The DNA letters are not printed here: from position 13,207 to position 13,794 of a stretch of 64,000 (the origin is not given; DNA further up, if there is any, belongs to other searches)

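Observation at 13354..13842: Ribosomal protein L31 fused to an RNA-polymerase alpha-CTD-like HhH domain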

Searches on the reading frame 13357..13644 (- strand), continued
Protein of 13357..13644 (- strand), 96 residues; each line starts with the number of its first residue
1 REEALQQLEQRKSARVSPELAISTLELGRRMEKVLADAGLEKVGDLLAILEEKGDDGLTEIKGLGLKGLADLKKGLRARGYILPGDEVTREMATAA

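Call 41: find_homologous_proteins(query=P0271, max_evalue=1e-20)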
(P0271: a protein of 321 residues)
Query P0271 (321 aa): 8000 proteins with E <= 1e-20 among 8000 candidates; the best 120 are listed.
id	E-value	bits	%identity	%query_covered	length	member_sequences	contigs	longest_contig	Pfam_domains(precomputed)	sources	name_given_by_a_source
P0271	1.9e-201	686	100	100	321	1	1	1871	PF01000.32,PF03118.22,PF01193.30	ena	-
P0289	5.4e-201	684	100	100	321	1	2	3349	PF01000.32,PF03118.22,PF01193.30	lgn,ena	-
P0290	9.5e-201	684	100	100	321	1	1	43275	PF01000.32,PF03118.22,PF01193.30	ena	-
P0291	1.2e-200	683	99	100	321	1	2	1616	PF01000.32,PF03118.22,PF01193.30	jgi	-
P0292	8.3e-200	680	99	100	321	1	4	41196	PF01000.32,PF03118.22,PF01193.30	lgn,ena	-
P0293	1.8e-199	679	99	100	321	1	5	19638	PF01000.32,PF03118.22,PF01193.30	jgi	-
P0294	1.5e-190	650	94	100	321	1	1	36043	PF01000.32,PF03118.22,PF01193.30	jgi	jgi:DNA-directed RNA polymerase subunit alpha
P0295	1.8e-179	614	90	100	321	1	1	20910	PF01000.32,PF03118.22,PF01193.30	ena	-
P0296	8.2e-178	608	87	100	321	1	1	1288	PF01000.32,PF03118.22,PF01193.30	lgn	-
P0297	1.1e-177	608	86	100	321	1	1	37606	PF01000.32,PF03118.22,PF01193.30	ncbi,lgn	-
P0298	1.5e-177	607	88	100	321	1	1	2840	PF01000.32,PF03118.22,PF01193.30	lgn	-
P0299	1.7e-177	607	87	98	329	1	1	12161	PF01000.32,PF03118.22,PF01193.30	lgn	-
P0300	1.7e-177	607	87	98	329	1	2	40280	PF01000.32,PF03118.22,PF01193.30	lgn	-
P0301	6.3e-177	605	86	100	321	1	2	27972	PF01000.32,PF03118.22,PF01193.30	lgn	-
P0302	1.1e-176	604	87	100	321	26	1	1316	PF01000.32,PF03118.22,PF01193.30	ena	-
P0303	2.2e-176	604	87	100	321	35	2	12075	PF01000.32,PF03118.22,PF01193.30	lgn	-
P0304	1.0e-175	601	88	98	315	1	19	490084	PF01000.32,PF03118.22,PF01193.30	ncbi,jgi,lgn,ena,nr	ncbi:MAG TPA: DNA-directed RNA polymerase subunit alpha [Bellilinea sp.]|jgi:DNA-directed RNA polyme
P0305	1.1e-175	601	86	100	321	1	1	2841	PF01000.32,PF03118.22,PF01193.30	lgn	-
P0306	1.4e-175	601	88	98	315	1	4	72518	PF01000.32,PF03118.22,PF01193.30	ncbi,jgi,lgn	jgi:DNA-directed RNA polymerase subunit alpha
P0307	1.6e-175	601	86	100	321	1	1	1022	PF01000.32,PF03118.22,PF01193.30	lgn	-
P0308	3.2e-175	600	87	98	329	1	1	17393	PF01000.32,PF03118.22,PF01193.30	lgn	-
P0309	3.4e-175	600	85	100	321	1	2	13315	PF01000.32,PF03118.22,PF01193.30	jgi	-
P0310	4.0e-175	599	87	100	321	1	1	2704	PF01000.32,PF03118.22,PF01193.30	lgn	-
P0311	4.1e-175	599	86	100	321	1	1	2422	PF01000.32,PF03118.22,PF01193.30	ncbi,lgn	-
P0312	4.1e-175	599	86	100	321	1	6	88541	PF01000.32,PF03118.22,PF01193.30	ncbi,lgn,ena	-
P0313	4.2e-175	599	84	100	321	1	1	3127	PF01000.32,PF03118.22,PF01193.30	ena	-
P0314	5.0e-175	599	85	100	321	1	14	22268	PF01000.32,PF03118.22,PF01193.30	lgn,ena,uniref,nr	uniref:DNA-directed RNA polymerase subunit alpha n=1 Tax=uncultured Chloroflexi bacterium Rifle_16ft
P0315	5.1e-175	599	88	98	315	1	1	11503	PF01000.32,PF03118.22,PF01193.30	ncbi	-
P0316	6.9e-175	599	88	98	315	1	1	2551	PF01000.32,PF03118.22,PF01193.30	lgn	-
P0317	9.1e-175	598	86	100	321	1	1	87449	PF01000.32,PF03118.22,PF01193.30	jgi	-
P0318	1.1e-174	598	85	100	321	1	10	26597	PF01000.32,PF03118.22,PF01193.30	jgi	-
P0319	1.3e-174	598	85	100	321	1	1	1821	PF01000.32,PF03118.22,PF01193.30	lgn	-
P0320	1.4e-174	598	84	100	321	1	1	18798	PF01000.32,PF03118.22,PF01193.30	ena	-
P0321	1.4e-174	598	86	100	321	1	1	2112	PF01000.32,PF03118.22,PF01193.30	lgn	-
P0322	1.6e-174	597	85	100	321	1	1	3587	PF01000.32,PF03118.22,PF01193.30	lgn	-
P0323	1.8e-174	597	84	100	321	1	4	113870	PF01000.32,PF03118.22,PF01193.30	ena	-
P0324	2.5e-174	597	85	100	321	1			PF01000.32,PF03118.22,PF01193.30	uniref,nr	uniref:DNA-directed RNA polymerase subunit alpha n=1 Tax=uncultured Chloroflexi bacterium Rifle_16ft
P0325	3.0e-174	597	85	100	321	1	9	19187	PF01000.32,PF03118.22,PF01193.30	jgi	-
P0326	3.5e-174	596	84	100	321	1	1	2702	PF01000.32,PF03118.22,PF01193.30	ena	-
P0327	3.6e-174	596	85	100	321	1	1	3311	PF01000.32,PF03118.22,PF01193.30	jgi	-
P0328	4.2e-174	596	85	100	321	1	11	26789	PF01000.32,PF03118.22,PF01193.30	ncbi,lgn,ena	-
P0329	4.6e-174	596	84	100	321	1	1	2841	PF01000.32,PF03118.22,PF01193.30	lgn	-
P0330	5.1e-174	596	85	100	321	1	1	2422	PF01000.32,PF03118.22,PF01193.30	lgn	-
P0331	7.4e-174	595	88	98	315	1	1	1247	PF01000.32,PF03118.22,PF01193.30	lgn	-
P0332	7.9e-174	595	84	100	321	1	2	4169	PF01000.32,PF03118.22,PF01193.30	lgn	-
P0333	1.0e-173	595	84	100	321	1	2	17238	PF01000.32,PF03118.22,PF01193.30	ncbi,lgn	ncbi:MAG: DNA-directed RNA polymerase subunit alpha [Anaerolineaceae bacterium]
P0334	1.2e-173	595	84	100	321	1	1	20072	PF01000.32,PF03118.22,PF01193.30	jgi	-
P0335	1.2e-173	595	84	100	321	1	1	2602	PF01000.32,PF03118.22,PF01193.30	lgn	-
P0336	1.4e-173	594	85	100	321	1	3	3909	PF01000.32,PF03118.22,PF01193.30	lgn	-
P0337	1.4e-173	594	85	100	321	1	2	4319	PF01000.32,PF03118.22,PF01193.30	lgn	-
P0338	1.7e-173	594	85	100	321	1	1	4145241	PF01000.32,PF03118.22,PF01193.30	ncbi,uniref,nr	ncbi:DNA-directed RNA polymerase subunit alpha [Longilinea arvoryzae]|uniref:DNA-directed RNA polyme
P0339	2.0e-173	594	87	97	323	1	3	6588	PF01000.32,PF03118.22,PF01193.30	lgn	-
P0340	2.0e-173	594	87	97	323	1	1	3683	PF01000.32,PF03118.22,PF01193.30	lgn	-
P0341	2.6e-173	593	84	99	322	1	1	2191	PF01000.32,PF03118.22,PF01193.30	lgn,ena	-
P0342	2.7e-173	593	86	98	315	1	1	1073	PF01000.32,PF03118.22,PF01193.30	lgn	-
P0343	3.2e-173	593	85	100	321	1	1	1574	PF01000.32,PF03118.22,PF01193.30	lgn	-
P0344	3.5e-173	593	85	100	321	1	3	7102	PF01000.32,PF03118.22,PF01193.30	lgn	-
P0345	3.8e-173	593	84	100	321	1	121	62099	PF01000.32,PF03118.22,PF01193.30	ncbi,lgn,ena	-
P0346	4.2e-173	593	87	98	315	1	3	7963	PF01000.32,PF03118.22,PF01193.30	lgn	-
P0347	5.0e-173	593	84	100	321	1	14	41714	PF01000.32,PF03118.22,PF01193.30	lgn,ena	-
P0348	5.1e-173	592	84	100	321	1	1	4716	PF01000.32,PF03118.22,PF01193.30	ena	-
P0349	5.5e-173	592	84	100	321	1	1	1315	PF01000.32,PF03118.22,PF01193.30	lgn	-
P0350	7.9e-173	592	86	98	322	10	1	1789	PF01000.32,PF03118.22,PF01193.30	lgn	-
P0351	8.1e-173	592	88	98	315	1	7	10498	PF01000.32,PF03118.22,PF01193.30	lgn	-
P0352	1.0e-172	591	83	100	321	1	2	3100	PF01000.32,PF03118.22,PF01193.30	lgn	-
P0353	1.0e-172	591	84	100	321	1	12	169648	PF01000.32,PF03118.22,PF01193.30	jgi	-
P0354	1.1e-172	591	84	100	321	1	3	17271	PF01000.32,PF03118.22,PF01193.30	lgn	-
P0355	1.1e-172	591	84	100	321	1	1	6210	PF01000.32,PF03118.22,PF01193.30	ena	-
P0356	1.1e-172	591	83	100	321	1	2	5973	PF01000.32,PF03118.22,PF01193.30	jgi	jgi:DNA-directed RNA polymerase subunit alpha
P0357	1.1e-172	591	84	100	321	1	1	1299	PF01000.32,PF03118.22,PF01193.30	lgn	-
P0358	1.4e-172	591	84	100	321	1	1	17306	PF01000.32,PF03118.22,PF01193.30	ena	-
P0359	1.5e-172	591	84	100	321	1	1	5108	PF01000.32,PF03118.22,PF01193.30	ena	-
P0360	1.7e-172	591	84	100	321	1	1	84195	PF01000.32,PF03118.22,PF01193.30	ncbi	-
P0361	1.9e-172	591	83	100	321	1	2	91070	PF01000.32,PF03118.22,PF01193.30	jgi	-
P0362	2.0e-172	591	83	100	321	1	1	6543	PF01000.32,PF03118.22,PF01193.30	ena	-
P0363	2.0e-172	591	83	100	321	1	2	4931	PF01000.32,PF03118.22,PF01193.30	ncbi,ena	-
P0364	3.0e-172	590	85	100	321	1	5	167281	PF01000.32,PF03118.22,PF01193.30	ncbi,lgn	ncbi:MAG: DNA-directed RNA polymerase subunit alpha [Chloroflexota bacterium]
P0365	4.6e-172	589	83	100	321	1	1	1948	PF01000.32,PF03118.22,PF01193.30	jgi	jgi:DNA-directed RNA polymerase subunit alpha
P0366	8.7e-172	588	84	100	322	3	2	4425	PF01000.32,PF03118.22,PF01193.30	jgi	jgi:DNA-directed RNA polymerase subunit alpha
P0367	9.0e-172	588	84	100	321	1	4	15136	PF01000.32,PF03118.22,PF01193.30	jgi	jgi:DNA-directed RNA polymerase subunit alpha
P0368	1.0e-171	588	83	100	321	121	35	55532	PF01000.32,PF03118.22,PF01193.30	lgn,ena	-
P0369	1.1e-171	588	83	100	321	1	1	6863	PF01000.32,PF03118.22,PF01193.30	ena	-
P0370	1.2e-171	588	85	100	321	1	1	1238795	PF01000.32,PF03118.22,PF01193.30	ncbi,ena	-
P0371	1.3e-171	588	83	100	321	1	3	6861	PF01000.32,PF03118.22,PF01193.30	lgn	-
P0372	1.4e-171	588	85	98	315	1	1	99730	PF01000.32,PF03118.22,PF01193.30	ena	-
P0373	1.4e-171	588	83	100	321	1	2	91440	PF01000.32,PF03118.22,PF01193.30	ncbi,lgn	-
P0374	1.5e-171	588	83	100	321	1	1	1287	PF01000.32,PF03118.22,PF01193.30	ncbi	-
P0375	1.5e-171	588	83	100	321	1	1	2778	PF01000.32,PF03118.22,PF01193.30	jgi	-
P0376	1.6e-171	588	85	100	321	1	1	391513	PF01000.32,PF03118.22,PF01193.30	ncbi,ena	-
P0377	1.7e-171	587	83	100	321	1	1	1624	PF01000.32,PF03118.22,PF01193.30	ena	-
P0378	1.9e-171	587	84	100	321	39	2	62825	PF01000.32,PF03118.22,PF01193.30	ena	-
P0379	2.0e-171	587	87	98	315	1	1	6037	PF01000.32,PF03118.22,PF01193.30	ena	-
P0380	2.2e-171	587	82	100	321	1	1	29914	PF01000.32,PF03118.22,PF01193.30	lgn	-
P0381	2.2e-171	587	83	100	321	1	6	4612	PF01000.32,PF03118.22,PF01193.30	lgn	-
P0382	2.3e-171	587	83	100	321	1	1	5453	PF01000.32,PF03118.22,PF01193.30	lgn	-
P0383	2.4e-171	587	83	100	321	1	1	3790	PF01000.32,PF03118.22,PF01193.30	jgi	jgi:DNA-directed RNA polymerase subunit alpha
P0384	2.6e-171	587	83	100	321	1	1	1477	PF01000.32,PF03118.22,PF01193.30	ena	-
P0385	2.7e-171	587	84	100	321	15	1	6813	PF01000.32,PF03118.22,PF01193.30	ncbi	-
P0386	3.7e-171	586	85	98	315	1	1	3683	PF01000.32,PF03118.22,PF01193.30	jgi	jgi:DNA-directed RNA polymerase subunit alpha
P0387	4.0e-171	586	84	100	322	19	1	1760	PF01000.32,PF03118.22,PF01193.30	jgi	-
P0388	4.5e-171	586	84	100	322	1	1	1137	PF01000.32,PF03118.22,PF01193.30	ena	-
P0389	4.7e-171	586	86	98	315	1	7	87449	PF01000.32,PF03118.22,PF01193.30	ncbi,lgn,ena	ncbi:MAG: DNA-directed RNA polymerase subunit alpha [Bellilinea sp.]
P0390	7.0e-171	585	83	100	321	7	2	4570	PF01000.32,PF03118.22,PF01193.30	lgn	-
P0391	8.3e-171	585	83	100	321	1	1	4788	PF01000.32,PF03118.22,PF01193.30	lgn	-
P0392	8.4e-171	585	83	100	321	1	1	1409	PF01000.32,PF03118.22,PF01193.30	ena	-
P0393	8.8e-171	585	85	98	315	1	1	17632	PF01000.32,PF03118.22,PF01193.30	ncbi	ncbi:MAG TPA: DNA-directed RNA polymerase subunit alpha [Bellilinea sp.]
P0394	1.0e-170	585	85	98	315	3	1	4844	PF01000.32,PF03118.22,PF01193.30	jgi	jgi:DNA-directed RNA polymerase subunit alpha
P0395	1.1e-170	585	85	100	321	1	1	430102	PF01000.32,PF03118.22,PF01193.30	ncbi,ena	-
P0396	1.1e-170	585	83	100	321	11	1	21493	PF01000.32,PF03118.22,PF01193.30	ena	-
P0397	1.3e-170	585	82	100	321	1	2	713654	PF01000.32,PF03118.22,PF01193.30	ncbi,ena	-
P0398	1.3e-170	585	82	100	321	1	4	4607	PF01000.32,PF03118.22,PF01193.30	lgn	-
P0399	1.6e-170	584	85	98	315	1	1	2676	PF01000.32,PF03118.22,PF01193.30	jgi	-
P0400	1.7e-170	584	84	100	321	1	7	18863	PF01000.32,PF03118.22,PF01193.30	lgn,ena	-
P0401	1.7e-170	584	83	100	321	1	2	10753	PF01000.32,PF03118.22,PF01193.30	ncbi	-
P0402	2.1e-170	584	82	100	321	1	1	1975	PF01000.32,PF03118.22,PF01193.30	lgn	-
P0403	2.1e-170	584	84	98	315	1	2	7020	PF01000.32,PF03118.22,PF01193.30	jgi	-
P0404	2.3e-170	584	82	100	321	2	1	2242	PF01000.32,PF03118.22,PF01193.30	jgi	jgi:DNA-directed RNA polymerase subunit alpha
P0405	2.6e-170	584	83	100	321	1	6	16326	PF01000.32,PF03118.22,PF01193.30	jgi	jgi:DNA-directed RNA polymerase subunit alpha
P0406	2.8e-170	584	82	100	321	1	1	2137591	PF01000.32,PF03118.22,PF01193.30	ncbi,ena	-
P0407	2.8e-170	583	85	98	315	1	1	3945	PF01000.32,PF03118.22,PF01193.30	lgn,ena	-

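Call 42: find_encoding_contigs(protein=P0140, flank=6000, max_places=3)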
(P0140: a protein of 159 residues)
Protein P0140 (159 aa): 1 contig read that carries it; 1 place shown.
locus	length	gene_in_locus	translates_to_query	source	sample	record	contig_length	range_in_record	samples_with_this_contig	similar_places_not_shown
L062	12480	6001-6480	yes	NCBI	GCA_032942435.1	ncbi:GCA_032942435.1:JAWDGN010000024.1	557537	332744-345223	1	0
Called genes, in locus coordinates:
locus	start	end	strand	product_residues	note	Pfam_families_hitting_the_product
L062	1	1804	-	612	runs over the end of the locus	PF13289:SIR2_2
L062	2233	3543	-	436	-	PF05977:MFS_3, PF07690:MFS_1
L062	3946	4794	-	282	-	PF13276:HTH_21, PF27079:HTH_SpdB_C (weak), PF00665:rve, PF13683:rve_3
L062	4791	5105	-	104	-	PF01527:HTH_Tnp_1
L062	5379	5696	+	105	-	PF00829:Ribosomal_L21p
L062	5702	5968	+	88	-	PF01016:Ribosomal_L27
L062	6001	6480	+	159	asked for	PF01197:Ribosomal_L31, PF03118:RNA_pol_A_CTD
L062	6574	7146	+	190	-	PF00265:TK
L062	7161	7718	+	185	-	PF00156:Pribosyltran, PF14681:UPRTase (weak)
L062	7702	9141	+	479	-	PF01743:PolyA_pol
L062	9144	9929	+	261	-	PF02230:Abhydrolase_2 (faint), PF00561:Abhydrolase_1, PF12146:Hydrolase_4, PF12697:Abhydrolase_6, PF03096:Ndr (weak), PF06821:Ser_hydrolase (faint), PF12695:Abhydrolase_5 (faint), PF00561:Abhydrolase_1 (weak)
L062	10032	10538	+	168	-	PF00881:Nitroreductase, PF14512:TM1586_NiRdase (faint), PF00881:Nitroreductase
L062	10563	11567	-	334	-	PF01370:Epimerase (weak)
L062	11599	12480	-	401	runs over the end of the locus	PF14399:BtrH_N, PF16169:DUF4872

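Call 49: search_protein_families(library=pfam, proteins=[P0242, P0267, P0257, P0222, P0232, P0258, P0138, P0140, P0261, P0170], max_evalue=0.01)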
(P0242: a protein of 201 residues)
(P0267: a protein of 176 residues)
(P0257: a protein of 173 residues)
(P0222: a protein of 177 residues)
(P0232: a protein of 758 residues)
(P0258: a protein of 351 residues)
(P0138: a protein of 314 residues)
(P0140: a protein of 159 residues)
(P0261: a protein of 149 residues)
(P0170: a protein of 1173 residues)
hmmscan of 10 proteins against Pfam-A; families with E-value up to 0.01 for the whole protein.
P0242 (201 aa): 2 families
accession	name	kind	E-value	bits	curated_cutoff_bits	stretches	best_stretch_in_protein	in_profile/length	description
PF00829.26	Ribosomal_L21p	-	3.7e-37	127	27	1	1-101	1-99/99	Ribosomal prokaryotic L21 protein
PF03118.21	RNA_pol_A_CTD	-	0.0025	17.9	23.8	1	132-193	9-66/67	Bacterial RNA polymerase, alpha chain C terminal domain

P0267 (176 aa): 3 families
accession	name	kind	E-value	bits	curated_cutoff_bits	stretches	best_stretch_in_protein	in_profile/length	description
PF00829.26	Ribosomal_L21p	-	3.7e-31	107.7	27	1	3-101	2-99/99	Ribosomal prokaryotic L21 protein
PF03118.21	RNA_pol_A_CTD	-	2e-05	24.6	23.8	1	108-165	12-65/67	Bacterial RNA polymerase, alpha chain C terminal domain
PF14520.12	HHH_5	-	0.00012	22.9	27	1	116-165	10-55/57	Helix-hairpin-helix domain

P0257 (173 aa): 2 families
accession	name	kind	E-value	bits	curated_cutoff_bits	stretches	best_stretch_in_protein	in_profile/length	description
PF00829.26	Ribosomal_L21p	-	4.4e-12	46.6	27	1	37-73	63-99/99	Ribosomal prokaryotic L21 protein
PF03118.21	RNA_pol_A_CTD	-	6.4e-07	29.4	23.8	1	103-166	7-66/67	Bacterial RNA polymerase, alpha chain C terminal domain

P0222 (177 aa): 2 families
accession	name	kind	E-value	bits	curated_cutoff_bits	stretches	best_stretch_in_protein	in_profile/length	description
PF00886.24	Ribosomal_S16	-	2e-27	95.3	27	1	8-66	1-62/62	Ribosomal protein S16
PF03118.21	RNA_pol_A_CTD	-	1.7e-09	37.7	23.8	1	109-170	8-66/67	Bacterial RNA polymerase, alpha chain C terminal domain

P0232 (758 aa): 5 families
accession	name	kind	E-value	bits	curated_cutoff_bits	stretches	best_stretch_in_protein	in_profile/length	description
PF08529.16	NusA_N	-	4.5e-34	117.7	23.8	1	4-126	1-119/119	NusA N-terminal domain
PF13184.12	KH_5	-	7.3e-28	96.9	27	1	231-298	1-68/69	NusA-like KH domain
PF03118.21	RNA_pol_A_CTD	-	3.3e-08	33.6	23.8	1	452-512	10-67/67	Bacterial RNA polymerase, alpha chain C terminal domain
PF00575.29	S1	-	1e-05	26.2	22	1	136-195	4-70/74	S1 RNA binding domain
PF23095.1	KH_NusA_C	-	0.00017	22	34.2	1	313-345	5-37/59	Transcription termination/antitermination protein NusA, KH domain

P0258 (351 aa): 5 families
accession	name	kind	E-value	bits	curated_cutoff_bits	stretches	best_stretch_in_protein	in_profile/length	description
PF13184.12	KH_5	-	4.5e-18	65.6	27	1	1-43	25-67/69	NusA-like KH domain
PF03118.21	RNA_pol_A_CTD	-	2e-10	40.7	23.8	1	158-219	8-66/67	Bacterial RNA polymerase, alpha chain C terminal domain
PF23095.1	KH_NusA_C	-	0.00063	20.2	34.2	1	59-89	5-35/59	Transcription termination/antitermination protein NusA, KH domain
PF00013.35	KH_1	-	0.0021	18.2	21.5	0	54-92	1-38/66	KH domain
PF14716.13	HHH_8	-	0.0057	17.4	30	0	184-220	35-70/73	Helix-hairpin-helix domain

P0138 (314 aa): 4 families
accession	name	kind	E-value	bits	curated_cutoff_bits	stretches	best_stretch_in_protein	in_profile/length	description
PF03118.21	RNA_pol_A_CTD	-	2.5e-32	110.8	23.8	2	148-211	8-67/67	Bacterial RNA polymerase, alpha chain C terminal domain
PF01000.31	RNA_pol_A_bac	-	5.5e-14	52.9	33.9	1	1-71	48-118/119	RNA polymerase Rpb3/RpoA insert domain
PF01193.29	RNA_pol_L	-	1.2e-07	31.8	24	1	62-121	20-73/74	RNA polymerase Rpb3/Rpb11 dimerisation domain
PF08564.16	CDC37_C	-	0.0061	17.1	22.1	0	250-284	22-56/100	Cdc37 C terminal domain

P0140 (159 aa): 3 families
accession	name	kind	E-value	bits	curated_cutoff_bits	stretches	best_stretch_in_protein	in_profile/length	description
PF01197.23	Ribosomal_L31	-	1e-27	96.5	27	1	1-66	1-64/65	Ribosomal protein L31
PF03118.21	RNA_pol_A_CTD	-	2.8e-11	43.4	23.8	1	79-144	4-66/67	Bacterial RNA polymerase, alpha chain C terminal domain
PF17674.7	HHH_9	-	0.0005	21.3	23.1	0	4-32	7-35/70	HHH domain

P0261 (149 aa): 4 families
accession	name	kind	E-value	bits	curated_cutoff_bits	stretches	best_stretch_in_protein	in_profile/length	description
PF01197.23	Ribosomal_L31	-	7e-23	81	27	1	1-64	1-64/65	Ribosomal protein L31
PF03118.21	RNA_pol_A_CTD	-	7.1e-06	26.1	23.8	1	76-142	3-65/67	Bacterial RNA polymerase, alpha chain C terminal domain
PF14520.12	HHH_5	-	0.00013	22.8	27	1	93-143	10-56/57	Helix-hairpin-helix domain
PF17674.7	HHH_9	-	0.0017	19.6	23.1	0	99-122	45-68/70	HHH domain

P0170 (1173 aa): 4 families
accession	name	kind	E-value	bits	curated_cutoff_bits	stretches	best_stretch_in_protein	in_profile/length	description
PF16158.11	N_BRCA1_IG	-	2.9e-25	89.4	28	1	756-850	2-107/108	Ig-like domain from next to BRCA1 gene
PF00704.34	Glyco_hydro_18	-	8.5e-11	42.5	29.6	1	373-612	72-311/317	Glycosyl hydrolases family 18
PF03118.21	RNA_pol_A_CTD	-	1.3e-08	34.8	23.8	1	4-65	9-67/67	Bacterial RNA polymerase, alpha chain C terminal domain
PF22612.2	GH113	-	0.005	16.7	27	0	1079-1140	209-270/289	Glycoside Hydrolase Family 113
